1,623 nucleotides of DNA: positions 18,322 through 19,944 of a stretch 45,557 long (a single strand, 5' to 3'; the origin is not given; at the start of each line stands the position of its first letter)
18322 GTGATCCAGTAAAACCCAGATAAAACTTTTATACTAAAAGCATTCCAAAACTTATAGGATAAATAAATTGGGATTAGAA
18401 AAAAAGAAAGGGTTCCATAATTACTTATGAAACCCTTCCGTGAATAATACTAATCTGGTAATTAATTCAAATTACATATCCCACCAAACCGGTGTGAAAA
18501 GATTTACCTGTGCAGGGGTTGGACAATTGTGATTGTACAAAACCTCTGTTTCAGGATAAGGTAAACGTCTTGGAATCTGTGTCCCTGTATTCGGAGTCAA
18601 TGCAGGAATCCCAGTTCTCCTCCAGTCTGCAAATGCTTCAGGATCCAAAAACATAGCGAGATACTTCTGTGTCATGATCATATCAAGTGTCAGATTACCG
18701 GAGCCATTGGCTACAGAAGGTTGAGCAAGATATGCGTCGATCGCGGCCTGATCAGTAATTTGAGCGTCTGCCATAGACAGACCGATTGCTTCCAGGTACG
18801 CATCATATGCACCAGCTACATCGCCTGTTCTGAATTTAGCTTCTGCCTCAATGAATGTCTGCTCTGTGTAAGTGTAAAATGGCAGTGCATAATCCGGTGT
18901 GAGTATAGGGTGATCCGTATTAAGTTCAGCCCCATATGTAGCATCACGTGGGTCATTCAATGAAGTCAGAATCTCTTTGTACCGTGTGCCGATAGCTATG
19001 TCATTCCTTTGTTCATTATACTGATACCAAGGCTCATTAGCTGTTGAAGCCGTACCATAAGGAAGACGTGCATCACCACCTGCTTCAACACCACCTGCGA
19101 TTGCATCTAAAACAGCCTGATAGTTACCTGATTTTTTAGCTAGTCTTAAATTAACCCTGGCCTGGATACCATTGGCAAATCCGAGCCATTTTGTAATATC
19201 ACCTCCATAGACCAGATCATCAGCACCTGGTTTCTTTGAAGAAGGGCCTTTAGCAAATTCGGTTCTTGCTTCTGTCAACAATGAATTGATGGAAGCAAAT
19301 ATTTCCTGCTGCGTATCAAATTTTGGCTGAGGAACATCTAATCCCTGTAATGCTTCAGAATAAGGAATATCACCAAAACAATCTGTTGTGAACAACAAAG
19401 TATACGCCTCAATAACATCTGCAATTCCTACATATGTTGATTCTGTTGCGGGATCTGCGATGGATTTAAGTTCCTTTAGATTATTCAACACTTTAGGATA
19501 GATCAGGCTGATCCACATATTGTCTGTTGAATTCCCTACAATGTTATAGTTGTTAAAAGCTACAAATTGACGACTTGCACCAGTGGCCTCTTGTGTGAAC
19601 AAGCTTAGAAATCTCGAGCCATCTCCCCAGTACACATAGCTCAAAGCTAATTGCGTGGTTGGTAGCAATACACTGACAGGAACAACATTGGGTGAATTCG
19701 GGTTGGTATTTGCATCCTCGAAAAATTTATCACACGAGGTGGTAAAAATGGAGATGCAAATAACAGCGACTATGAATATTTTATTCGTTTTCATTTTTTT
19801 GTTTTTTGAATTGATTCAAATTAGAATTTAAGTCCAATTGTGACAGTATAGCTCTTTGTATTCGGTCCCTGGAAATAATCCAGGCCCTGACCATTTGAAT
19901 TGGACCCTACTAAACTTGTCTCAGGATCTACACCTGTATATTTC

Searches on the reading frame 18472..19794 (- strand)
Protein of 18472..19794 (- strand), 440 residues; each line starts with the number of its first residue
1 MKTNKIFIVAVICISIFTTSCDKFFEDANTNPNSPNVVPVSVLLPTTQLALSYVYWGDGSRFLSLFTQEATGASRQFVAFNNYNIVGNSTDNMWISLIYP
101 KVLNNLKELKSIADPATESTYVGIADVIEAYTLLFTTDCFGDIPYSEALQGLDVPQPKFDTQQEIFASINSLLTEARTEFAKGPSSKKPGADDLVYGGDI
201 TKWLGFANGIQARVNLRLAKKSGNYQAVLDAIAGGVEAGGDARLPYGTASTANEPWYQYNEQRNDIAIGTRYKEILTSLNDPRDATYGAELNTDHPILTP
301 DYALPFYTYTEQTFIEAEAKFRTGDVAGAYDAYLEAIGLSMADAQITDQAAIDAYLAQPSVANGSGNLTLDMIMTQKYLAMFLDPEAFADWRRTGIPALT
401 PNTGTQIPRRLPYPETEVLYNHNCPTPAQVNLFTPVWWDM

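Call 7: search_protein_families(library=pfam, proteins=[window:18472-19794:-], max_evalue=0.001)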
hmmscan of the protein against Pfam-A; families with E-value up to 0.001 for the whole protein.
window:18472-19794:- (440 aa): 2 families
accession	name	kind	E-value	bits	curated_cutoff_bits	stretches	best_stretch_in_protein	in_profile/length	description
PF12771.13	SusD-like_2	-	6.8e-64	216.7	27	2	33-289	2-261/415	Starch-binding associating with outer membrane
PF12741.13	SusD-like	-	2.2e-35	123.1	27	2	79-289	68-279/495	Susd and RagB outer membrane lipoprotein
